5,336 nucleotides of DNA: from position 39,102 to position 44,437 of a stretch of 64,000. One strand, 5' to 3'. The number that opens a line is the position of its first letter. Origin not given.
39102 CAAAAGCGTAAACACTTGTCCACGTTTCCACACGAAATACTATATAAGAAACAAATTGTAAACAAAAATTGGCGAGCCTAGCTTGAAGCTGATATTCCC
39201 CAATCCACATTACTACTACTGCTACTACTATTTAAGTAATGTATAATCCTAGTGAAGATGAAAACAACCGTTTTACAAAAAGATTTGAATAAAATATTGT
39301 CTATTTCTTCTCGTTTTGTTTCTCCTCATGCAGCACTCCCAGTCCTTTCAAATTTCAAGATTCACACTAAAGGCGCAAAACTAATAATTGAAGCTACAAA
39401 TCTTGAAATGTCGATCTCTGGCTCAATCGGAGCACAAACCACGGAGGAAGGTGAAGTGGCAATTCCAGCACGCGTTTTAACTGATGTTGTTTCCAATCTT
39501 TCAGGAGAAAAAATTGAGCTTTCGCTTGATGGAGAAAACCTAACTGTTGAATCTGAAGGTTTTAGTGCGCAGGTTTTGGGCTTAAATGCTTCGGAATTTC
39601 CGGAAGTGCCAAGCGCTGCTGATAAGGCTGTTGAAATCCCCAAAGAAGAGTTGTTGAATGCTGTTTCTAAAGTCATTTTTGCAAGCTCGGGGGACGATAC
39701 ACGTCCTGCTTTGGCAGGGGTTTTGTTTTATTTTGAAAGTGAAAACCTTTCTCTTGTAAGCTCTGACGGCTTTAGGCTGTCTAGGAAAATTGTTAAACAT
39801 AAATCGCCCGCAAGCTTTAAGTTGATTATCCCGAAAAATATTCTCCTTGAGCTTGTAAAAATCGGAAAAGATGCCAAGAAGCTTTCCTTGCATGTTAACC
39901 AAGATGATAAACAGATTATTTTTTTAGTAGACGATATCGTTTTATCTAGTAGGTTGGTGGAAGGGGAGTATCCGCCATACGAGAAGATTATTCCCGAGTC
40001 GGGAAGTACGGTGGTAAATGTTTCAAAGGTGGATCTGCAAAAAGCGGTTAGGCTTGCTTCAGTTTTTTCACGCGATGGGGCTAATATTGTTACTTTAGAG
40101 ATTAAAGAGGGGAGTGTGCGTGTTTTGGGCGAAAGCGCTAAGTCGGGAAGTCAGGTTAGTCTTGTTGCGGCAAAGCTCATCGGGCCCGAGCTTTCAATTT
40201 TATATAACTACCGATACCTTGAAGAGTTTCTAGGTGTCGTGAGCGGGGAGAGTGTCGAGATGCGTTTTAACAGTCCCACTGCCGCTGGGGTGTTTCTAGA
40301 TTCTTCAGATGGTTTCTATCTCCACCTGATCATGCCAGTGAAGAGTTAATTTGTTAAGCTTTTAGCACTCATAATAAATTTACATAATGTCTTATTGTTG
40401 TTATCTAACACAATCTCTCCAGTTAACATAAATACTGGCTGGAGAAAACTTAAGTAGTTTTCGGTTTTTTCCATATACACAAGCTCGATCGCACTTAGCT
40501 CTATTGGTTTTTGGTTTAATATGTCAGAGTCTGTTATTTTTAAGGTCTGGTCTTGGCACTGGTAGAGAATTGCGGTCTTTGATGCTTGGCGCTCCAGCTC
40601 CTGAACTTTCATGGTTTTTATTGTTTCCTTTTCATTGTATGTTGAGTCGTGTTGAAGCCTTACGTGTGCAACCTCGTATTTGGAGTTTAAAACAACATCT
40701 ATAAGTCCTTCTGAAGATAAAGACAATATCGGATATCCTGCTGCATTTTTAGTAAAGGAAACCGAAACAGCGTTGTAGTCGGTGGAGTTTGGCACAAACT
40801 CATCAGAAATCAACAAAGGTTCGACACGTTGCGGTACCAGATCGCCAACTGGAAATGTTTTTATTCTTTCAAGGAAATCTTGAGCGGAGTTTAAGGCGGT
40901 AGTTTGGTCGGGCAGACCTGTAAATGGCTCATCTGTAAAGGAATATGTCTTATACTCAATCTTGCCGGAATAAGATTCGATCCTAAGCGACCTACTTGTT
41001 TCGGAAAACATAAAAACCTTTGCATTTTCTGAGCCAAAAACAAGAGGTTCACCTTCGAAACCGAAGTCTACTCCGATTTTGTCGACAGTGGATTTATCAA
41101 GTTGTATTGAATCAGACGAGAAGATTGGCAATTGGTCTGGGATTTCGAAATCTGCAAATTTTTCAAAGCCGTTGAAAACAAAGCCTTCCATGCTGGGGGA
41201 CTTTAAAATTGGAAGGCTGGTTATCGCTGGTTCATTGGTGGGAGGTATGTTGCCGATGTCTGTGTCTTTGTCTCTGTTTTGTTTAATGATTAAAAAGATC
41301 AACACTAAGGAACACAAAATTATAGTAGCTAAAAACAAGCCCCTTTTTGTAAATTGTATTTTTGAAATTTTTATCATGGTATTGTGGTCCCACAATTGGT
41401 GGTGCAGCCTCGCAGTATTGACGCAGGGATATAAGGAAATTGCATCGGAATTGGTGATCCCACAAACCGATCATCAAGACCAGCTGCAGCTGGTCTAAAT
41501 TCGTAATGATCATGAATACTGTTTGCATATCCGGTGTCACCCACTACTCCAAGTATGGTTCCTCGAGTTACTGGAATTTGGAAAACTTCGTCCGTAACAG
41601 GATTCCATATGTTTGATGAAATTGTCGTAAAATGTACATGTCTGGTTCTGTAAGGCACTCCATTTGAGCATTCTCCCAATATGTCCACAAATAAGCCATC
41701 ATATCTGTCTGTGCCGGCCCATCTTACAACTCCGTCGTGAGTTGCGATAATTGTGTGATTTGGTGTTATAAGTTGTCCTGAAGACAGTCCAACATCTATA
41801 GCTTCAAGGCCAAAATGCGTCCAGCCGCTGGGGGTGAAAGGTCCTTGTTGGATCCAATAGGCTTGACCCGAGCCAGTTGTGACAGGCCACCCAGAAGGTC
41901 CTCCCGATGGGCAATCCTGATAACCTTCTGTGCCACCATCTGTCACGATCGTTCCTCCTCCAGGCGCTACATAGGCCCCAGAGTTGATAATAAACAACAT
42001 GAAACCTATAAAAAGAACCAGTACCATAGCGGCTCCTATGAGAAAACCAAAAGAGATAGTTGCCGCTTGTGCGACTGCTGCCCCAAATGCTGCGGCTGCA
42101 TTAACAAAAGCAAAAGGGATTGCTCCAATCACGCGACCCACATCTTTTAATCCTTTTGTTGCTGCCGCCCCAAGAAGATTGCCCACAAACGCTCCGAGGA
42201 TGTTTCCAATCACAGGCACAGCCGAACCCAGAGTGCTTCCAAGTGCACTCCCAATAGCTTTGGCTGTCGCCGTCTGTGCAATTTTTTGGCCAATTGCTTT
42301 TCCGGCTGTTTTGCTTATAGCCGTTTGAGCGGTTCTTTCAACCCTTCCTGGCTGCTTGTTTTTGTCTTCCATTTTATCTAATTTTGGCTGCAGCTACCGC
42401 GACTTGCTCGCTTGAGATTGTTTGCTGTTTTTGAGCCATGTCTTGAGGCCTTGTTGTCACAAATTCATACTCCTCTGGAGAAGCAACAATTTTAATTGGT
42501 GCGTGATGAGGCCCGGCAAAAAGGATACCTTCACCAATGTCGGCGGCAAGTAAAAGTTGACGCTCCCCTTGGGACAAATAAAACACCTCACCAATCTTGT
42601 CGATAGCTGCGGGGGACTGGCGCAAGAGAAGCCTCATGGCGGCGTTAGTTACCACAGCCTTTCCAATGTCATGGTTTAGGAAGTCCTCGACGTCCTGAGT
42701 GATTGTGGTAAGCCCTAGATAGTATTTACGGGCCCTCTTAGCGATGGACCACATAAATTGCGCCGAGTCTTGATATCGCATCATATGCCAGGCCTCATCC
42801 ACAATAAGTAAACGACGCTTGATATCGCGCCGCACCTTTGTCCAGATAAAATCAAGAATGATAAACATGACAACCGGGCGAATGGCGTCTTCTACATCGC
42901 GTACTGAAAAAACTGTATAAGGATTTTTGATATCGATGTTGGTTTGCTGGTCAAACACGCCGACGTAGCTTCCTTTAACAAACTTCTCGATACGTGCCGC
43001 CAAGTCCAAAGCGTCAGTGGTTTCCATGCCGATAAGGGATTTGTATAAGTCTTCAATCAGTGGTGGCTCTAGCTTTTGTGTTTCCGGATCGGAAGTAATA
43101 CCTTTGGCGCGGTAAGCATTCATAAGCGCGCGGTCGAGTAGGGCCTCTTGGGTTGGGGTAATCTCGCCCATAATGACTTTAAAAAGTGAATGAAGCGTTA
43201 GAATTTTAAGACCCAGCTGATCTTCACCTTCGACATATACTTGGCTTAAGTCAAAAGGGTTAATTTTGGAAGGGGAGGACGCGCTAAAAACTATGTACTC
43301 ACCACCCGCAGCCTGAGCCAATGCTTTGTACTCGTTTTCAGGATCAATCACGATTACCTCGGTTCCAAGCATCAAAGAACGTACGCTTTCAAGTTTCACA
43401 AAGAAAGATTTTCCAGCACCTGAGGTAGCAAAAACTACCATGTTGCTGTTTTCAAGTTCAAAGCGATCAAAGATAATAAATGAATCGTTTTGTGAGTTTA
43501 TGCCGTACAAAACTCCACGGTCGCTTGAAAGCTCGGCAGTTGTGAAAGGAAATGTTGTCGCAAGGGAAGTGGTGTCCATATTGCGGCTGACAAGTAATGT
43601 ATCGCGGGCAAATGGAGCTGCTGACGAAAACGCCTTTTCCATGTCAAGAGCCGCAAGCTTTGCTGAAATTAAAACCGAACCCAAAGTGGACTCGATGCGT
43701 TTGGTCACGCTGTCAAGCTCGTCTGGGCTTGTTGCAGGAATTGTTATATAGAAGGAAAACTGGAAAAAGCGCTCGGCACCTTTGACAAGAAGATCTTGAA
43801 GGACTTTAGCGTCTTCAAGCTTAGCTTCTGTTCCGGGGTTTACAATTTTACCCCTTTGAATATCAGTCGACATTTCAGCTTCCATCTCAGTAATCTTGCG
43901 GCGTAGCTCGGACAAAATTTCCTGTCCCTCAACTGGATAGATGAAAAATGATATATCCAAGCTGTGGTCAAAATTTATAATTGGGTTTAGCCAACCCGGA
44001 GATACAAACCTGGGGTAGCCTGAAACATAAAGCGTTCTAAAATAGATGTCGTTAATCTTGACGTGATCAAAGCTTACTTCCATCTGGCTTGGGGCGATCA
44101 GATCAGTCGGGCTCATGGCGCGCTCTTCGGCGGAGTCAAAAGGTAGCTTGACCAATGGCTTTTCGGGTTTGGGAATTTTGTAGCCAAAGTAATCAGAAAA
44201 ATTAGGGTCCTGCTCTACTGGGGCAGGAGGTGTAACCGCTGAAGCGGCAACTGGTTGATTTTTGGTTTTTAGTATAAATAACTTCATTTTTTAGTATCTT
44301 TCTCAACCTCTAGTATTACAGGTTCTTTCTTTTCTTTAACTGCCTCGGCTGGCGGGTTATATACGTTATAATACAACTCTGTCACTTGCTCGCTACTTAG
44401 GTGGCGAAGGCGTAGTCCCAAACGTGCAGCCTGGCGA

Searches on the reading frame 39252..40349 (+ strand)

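Call 5: search_protein_families(library=pfam, proteins=[window:39252-40349:+], max_evalue=0.01)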
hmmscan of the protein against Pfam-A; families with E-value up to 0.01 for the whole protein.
window:39252-40349:+ (365 aa): 3 families
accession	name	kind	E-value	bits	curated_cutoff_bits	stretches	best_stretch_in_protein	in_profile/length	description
PF00712.24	DNA_pol3_beta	-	3.5e-29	101.8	24.4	2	3-119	1-119/120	DNA polymerase III beta subunit, N-terminal domain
PF02767.21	DNA_pol3_beta_2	-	3.4e-26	92.2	27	1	128-241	1-115/116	DNA polymerase III beta subunit, central domain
PF02768.20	DNA_pol3_beta_3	-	1.8e-20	73.4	27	1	245-363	2-120/121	DNA polymerase III beta subunit, C-terminal domain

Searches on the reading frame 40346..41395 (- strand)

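Call 5: search_protein_families(library=pfam, proteins=[window:40346-41395:-], max_evalue=0.01)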
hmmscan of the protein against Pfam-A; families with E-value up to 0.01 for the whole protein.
window:40346-41395:- (349 aa): 0 families

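Call 37: search_protein_families(library=ncbifam, proteins=[window:40346-41395:-], max_evalue=0.01)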
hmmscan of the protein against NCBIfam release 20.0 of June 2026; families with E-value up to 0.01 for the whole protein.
window:40346-41395:- (349 aa): 1 family
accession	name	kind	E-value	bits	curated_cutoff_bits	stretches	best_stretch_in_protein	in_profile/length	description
NF047561.1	orf58_phage_fam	subfamily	0.0012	18.3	170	1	233-302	123-192/257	phage protein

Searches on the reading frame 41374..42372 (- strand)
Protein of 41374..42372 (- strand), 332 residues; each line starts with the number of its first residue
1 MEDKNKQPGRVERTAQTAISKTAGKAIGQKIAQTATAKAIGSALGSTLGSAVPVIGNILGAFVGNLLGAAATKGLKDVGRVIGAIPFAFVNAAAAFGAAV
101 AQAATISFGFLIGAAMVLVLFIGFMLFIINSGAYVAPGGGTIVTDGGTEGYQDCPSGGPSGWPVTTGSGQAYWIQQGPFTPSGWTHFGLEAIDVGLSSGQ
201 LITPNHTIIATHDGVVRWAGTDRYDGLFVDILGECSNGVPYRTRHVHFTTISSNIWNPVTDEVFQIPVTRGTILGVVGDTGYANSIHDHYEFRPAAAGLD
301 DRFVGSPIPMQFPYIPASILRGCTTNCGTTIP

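Call 5: search_protein_families(library=pfam, proteins=[window:41374-42372:-], max_evalue=0.01)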
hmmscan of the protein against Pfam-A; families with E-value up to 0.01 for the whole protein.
window:41374-42372:- (332 aa): 1 family
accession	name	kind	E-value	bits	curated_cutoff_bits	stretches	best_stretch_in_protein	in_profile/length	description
PF01551.29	Peptidase_M23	-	7e-05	23.4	28.7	1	204-295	12-90/96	Peptidase family M23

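Call 37: search_protein_families(library=ncbifam, proteins=[window:41374-42372:-], max_evalue=0.01)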
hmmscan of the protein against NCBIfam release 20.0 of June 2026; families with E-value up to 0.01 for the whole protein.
window:41374-42372:- (332 aa): 1 family
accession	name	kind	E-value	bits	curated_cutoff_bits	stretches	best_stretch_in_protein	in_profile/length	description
NF053825.1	PdgNdpepShyA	equivalog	0.0073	15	700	0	207-292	308-380/425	peptidoglycan DD-endopeptidase ShyA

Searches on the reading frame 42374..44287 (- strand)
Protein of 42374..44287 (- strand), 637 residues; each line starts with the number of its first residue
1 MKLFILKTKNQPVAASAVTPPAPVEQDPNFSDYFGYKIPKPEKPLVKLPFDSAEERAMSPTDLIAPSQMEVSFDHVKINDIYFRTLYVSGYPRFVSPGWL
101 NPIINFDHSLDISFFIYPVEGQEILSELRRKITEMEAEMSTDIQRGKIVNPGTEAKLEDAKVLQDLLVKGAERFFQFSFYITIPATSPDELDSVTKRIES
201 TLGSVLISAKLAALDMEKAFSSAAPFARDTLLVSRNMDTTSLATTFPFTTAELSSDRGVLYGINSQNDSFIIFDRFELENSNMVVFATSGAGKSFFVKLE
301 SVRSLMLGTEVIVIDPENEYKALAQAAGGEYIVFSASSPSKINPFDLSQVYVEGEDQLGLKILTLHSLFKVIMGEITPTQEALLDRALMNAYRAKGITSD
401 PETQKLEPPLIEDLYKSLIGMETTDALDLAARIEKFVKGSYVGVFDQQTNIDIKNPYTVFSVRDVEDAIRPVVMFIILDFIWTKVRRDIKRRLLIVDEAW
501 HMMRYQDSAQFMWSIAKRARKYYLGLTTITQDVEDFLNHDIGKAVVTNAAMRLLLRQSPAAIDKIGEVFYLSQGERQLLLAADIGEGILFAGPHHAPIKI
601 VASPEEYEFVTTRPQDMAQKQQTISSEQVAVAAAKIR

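Call 3: search_protein_families(library=pfam, proteins=[window:42374-44287:-], max_evalue=1)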
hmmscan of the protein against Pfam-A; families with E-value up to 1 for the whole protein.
window:42374-44287:- (637 aa): 4 families
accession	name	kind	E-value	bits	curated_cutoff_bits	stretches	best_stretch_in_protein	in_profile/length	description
PF19044.6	P-loop_TraG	-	8e-32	110.8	25.8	1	278-582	27-345/413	TraG P-loop domain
PF01935.23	DUF87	-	2.1e-10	41.5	23.2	1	283-408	26-142/220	Helicase HerA, central domain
PF12846.13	AAA_10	-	2.6e-09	37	27.5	2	279-324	20-65/362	AAA-like domain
PF03135.19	CagE_TrbE_VirB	-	0.033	14.6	21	1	77-222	60-193/204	CagE, TrbE, VirB family, component of type IV transporter system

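Call 37: search_protein_families(library=ncbifam, proteins=[window:42374-44287:-], max_evalue=0.01)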
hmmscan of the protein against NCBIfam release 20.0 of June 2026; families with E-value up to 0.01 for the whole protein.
window:42374-44287:- (637 aa): 14 families
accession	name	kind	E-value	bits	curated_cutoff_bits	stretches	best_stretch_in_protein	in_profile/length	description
NF045971.1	conju_CD1110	equivalog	1e-111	374.6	325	1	47-599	174-735/752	VirB4-like conjugal transfer ATPase, CD1110 family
NF045975.1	VirB4_plasma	equivalog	2.7e-73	247.1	590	1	59-606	294-889/894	Mbov_0397 family ICE element conjugal transfer ATPase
TIGR02746.1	TraC-F-type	equivalog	7.5e-51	173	567.05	1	126-579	271-733/800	type IV secretion system protein TraC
TIGR00929.1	VirB4_CagE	subfamily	1e-33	116.6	643.1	1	79-579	238-724/792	VirB4 family type IV secretion/conjugal transfer ATPase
TIGR03783.1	Bac_Flav_CT_G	subfamily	1.1e-20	73.2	261.55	1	279-582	437-760/829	TraG family conjugative transposon ATPase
NF010278.0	PRK13721.1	subfamily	5.2e-17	61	1177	1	269-563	466-767/874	type IV secretion system protein TraC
NF041017.1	DNA_import_CedB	equivalog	1.6e-12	46.9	700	2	160-321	154-317/590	DNA import protein CedB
NF010473.0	PRK13898.1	equivalog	4e-10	38.4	1050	1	282-583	449-735/801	type IV secretion system ATPase VirB4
NF053655.1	CedD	equivalog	3.1e-07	29.4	600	0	284-352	225-289/527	DNA-translocating ATPase CedD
NF010447.0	PRK13873.1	equivalog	3.4e-07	28.6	1020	1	283-569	444-716/815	conjugal transfer protein TrbE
TIGR03743.1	SXT_TraD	subfamily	0.00027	19.5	366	1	257-340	154-243/636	conjugative transfer system coupling protein TraD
NF052333.1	ATPase_TcpF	exception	0.00043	18.3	1100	0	472-552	666-743/813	conjugal transfer ATPase TcpF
NF042935.1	SCO6880_fam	subfamily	0.00044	19.3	60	1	60-226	307-475/477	SCO6880 family protein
NF040819.1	helicase_HerA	equivalog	0.00078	18.1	970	0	271-333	147-210/561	DNA double-strand break repair helicase HerA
